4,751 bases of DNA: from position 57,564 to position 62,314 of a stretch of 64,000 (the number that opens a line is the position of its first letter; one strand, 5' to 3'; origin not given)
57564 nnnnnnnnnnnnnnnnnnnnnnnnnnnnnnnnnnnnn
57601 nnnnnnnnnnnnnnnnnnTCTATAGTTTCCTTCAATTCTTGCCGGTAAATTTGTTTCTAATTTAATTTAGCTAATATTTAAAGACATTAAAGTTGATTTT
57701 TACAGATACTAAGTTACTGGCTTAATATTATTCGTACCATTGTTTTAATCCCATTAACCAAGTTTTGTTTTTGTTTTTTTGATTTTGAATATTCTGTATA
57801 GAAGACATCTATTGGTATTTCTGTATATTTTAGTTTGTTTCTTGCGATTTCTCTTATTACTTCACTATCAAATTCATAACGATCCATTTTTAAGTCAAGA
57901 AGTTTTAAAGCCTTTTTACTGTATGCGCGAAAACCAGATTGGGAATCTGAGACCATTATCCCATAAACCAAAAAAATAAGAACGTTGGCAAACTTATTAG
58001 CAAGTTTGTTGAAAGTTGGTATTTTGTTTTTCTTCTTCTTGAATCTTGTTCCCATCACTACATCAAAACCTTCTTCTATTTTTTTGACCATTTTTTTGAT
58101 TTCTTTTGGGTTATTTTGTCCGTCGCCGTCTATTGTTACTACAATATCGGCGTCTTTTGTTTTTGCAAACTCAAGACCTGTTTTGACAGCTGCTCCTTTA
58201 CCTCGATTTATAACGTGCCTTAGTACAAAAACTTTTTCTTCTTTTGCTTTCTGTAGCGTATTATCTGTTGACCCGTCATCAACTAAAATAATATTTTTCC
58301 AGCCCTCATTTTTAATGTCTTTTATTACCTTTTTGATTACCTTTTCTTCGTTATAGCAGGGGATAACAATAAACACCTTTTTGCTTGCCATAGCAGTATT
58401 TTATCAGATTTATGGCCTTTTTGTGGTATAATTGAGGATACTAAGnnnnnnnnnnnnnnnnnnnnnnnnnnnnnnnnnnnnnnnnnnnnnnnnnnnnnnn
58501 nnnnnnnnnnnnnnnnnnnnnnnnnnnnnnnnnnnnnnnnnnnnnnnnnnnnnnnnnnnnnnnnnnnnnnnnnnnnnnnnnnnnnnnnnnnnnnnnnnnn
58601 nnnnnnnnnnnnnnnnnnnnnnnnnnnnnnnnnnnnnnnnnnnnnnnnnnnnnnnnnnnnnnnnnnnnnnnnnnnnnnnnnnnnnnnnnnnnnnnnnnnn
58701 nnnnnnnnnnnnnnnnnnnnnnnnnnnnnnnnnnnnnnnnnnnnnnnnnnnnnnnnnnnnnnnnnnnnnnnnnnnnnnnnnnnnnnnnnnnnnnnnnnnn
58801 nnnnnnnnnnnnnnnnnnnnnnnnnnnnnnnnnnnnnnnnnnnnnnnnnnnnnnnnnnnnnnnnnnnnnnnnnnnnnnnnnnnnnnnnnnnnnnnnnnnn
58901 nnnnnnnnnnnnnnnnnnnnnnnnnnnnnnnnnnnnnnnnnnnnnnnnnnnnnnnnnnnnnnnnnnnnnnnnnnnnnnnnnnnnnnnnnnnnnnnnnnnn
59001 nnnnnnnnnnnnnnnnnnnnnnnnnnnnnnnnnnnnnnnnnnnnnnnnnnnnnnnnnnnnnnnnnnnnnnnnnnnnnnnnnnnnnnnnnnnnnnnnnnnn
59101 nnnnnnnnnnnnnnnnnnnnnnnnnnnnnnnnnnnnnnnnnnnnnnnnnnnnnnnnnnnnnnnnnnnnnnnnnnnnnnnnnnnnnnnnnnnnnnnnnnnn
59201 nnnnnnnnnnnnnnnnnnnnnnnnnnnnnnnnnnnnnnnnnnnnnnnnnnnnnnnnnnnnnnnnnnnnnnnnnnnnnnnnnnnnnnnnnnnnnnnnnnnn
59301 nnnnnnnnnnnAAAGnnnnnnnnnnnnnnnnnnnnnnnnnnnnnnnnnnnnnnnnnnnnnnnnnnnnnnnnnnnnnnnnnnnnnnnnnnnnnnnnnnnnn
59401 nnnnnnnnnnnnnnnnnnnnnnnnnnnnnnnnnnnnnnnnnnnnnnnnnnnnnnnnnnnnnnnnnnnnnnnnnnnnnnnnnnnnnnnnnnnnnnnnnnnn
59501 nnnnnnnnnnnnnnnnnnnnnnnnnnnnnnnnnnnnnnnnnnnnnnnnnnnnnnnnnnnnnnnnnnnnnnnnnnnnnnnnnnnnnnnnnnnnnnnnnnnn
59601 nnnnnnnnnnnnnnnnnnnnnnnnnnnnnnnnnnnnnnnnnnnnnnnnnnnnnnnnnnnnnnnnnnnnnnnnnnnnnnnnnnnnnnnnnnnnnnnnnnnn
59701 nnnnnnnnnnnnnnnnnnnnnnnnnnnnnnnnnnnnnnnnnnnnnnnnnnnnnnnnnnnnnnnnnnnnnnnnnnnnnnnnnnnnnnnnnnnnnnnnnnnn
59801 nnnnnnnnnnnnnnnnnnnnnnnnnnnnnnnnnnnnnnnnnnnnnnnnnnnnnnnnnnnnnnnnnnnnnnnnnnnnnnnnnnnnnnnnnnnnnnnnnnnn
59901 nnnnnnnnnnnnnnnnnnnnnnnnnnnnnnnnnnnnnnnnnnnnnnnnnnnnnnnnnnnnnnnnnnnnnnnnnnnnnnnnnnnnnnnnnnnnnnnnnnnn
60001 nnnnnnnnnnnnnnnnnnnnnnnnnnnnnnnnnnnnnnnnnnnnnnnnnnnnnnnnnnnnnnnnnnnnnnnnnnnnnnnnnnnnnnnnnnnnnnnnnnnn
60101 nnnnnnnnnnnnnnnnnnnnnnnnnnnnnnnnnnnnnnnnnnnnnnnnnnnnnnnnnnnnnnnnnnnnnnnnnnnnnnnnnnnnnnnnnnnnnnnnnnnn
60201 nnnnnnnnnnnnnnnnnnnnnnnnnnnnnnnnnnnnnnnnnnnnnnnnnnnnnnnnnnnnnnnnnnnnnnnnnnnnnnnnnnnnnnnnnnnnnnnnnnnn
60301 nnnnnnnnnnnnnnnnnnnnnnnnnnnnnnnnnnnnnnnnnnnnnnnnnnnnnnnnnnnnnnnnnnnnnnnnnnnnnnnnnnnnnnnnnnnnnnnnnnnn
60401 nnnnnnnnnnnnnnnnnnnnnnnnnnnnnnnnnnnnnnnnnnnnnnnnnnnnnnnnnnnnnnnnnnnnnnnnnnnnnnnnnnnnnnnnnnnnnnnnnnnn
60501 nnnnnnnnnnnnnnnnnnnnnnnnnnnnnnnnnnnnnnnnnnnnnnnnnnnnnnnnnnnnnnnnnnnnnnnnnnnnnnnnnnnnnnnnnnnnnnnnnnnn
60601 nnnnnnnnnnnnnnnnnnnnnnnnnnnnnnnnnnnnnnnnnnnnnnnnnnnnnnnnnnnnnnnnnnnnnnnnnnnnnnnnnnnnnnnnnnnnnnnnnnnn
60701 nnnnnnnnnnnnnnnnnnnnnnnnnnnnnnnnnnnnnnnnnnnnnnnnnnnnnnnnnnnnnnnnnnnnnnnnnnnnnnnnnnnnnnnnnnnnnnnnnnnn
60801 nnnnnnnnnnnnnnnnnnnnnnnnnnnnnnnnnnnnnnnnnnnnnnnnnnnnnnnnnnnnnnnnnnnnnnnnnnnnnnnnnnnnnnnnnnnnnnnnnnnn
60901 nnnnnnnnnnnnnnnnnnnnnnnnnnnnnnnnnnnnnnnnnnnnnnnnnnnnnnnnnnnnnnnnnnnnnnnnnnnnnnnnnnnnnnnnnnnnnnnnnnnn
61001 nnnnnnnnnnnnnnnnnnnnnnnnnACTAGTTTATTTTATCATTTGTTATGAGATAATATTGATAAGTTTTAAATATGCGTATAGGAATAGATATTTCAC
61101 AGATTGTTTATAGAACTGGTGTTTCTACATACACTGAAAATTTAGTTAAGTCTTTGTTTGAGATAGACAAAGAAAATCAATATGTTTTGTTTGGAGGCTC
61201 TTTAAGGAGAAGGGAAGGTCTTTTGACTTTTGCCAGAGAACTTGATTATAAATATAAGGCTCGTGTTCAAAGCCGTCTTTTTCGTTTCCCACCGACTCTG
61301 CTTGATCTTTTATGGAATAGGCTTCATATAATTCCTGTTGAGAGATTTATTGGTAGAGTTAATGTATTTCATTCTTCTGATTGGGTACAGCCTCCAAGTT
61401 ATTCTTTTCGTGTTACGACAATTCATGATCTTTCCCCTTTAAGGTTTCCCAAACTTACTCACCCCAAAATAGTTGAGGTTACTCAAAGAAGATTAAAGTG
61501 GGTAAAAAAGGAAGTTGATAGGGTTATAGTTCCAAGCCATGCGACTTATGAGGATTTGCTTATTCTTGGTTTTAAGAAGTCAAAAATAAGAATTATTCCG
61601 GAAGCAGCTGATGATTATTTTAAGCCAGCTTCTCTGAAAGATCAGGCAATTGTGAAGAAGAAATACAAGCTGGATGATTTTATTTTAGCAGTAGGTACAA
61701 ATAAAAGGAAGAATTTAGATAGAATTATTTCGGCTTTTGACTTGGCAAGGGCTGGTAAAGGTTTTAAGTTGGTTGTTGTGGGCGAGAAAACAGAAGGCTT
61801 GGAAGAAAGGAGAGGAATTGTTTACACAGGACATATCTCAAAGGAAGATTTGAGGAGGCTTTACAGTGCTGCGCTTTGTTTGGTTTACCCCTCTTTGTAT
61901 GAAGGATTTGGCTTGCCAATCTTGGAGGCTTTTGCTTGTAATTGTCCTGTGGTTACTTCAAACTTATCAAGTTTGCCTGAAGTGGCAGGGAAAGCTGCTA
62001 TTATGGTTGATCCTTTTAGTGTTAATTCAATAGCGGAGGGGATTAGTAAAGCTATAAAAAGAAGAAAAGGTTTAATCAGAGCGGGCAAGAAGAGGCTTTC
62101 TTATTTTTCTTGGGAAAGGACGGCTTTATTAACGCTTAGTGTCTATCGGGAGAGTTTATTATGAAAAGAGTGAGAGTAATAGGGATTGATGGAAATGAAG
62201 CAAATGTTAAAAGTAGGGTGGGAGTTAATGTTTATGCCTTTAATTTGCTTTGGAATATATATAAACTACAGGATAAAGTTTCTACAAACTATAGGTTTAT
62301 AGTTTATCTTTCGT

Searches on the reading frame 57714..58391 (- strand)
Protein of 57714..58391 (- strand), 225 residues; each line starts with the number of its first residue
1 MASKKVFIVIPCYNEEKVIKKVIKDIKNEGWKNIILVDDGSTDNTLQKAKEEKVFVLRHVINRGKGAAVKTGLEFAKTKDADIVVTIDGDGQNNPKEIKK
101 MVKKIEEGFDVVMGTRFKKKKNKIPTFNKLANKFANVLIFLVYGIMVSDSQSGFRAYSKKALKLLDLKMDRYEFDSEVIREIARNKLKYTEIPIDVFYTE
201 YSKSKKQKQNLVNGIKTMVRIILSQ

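Call 38: search_protein_families(library=ncbifam, proteins=[window:57714-58391:-], max_evalue=0.00001)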
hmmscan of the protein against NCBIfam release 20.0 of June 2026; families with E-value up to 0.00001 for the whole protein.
window:57714-58391:- (225 aa): 18 families
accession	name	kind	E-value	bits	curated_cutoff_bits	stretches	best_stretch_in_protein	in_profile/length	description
NF058614.1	PPMAGASynPpgS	equivalog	1.6e-51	174.9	370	1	6-220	2-218/226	polyprenyl-phospho-N-acetylgalactosaminyl synthase PpgS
TIGR04182.1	glyco_TIGR04182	equivalog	2.8e-39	135.3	325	1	6-221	2-214/293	S-layer glycoprotein N-glycosyltransferase AglJ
NF007986.1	PRK10714.1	equivalog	4.4e-25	88.3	529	1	4-219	6-223/316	undecaprenyl-phosphate 4-deoxy-4-formamido-L-arabinose transferase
NF047588.1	GlcsyltransPgfSStrep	equivalog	8.1e-24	84.4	500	1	5-173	2-174/308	glycosyltransferase PgfS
NF041391.1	DPhHxTase_Halo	equivalog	2.4e-23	82.2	375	1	12-195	3-182/213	dolichyl-phosphate hexose transferase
TIGR03937.1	PgaC_IcaA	equivalog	6.8e-16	58.2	422.3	1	4-111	45-156/407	poly-beta-1,6-N-acetyl-D-glucosamine synthase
NF041875.1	EPS_EpsD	equivalog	2.7e-10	40.2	370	1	8-133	3-134/325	exopolysaccharide biosynthesis glycosyltransferase EpsD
TIGR04283.1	glyco_like_mftF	equivalog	4.8e-10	39.4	182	1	8-120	3-110/221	TIGR04283 family arsenosugar biosynthesis glycosyltransferase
NF041865.1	EpsU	equivalog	5e-10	38.9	700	1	3-111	38-153/394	exopolysaccharide biosynthesis GT2 family glycosyltransferase EpsU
NF010496.0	PRK13915.1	equivalog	5.8e-10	38.7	262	1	3-102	30-139/307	glucosyl-3-phosphoglycerate synthase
TIGR03965.1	mycofact_glyco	equivalog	7.1e-10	38.3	280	1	4-106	74-180/467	mycofactocin biosynthesis glycosyltransferase MftF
NF007482.0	PRK10073.1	equivalog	3.6e-09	36.1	423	1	3-102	5-107/334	glycosyltransferase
TIGR03111.1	glyc2_xrt_Gpos1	hypoth_equivalog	3.9e-09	35.8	363.95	1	5-112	50-163/439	TIGR03111 family XrtG-associated glycosyltransferase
NF047683.1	TeichurnBiosyTuaG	equivalog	8.7e-09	35.4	400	1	4-106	6-112/252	teichuronic acid biosynthesis protein TuaG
NF050050.1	ProtGlycPglI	equivalog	3e-08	33.4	500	1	5-124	3-127/306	GalNAc(5)-diNAcBac-PP-undecaprenol beta-1,3-glucosyltransferase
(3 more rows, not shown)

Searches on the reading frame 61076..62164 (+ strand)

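Call 69: search_protein_families(library=pfam, proteins=[window:61076-62164:+], max_evalue=0.001)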
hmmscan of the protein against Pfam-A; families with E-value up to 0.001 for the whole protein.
window:61076-62164:+ (362 aa): 5 families
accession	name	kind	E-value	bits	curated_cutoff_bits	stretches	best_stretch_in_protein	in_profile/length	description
PF00534.26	Glycos_transf_1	-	4.2e-26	92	26.4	1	196-331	11-160/172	Glycosyl transferases group 1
PF13692.12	Glyco_trans_1_4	-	1.2e-24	87.7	27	1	203-327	4-140/142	Glycosyl transferases group 1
PF13439.12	Glyco_transf_4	-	4e-11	43.7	28.5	1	15-179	3-167/170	Glycosyltransferase Family 4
PF13524.12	Glyco_trans_1_2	-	6.8e-07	29.8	25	1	224-348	9-137/144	Glycosyl transferase-like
PF20706.3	GT4-conflict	-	6.3e-05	22.6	26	1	255-298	271-314/385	Family 4 Glycosyltransferase in conflict systems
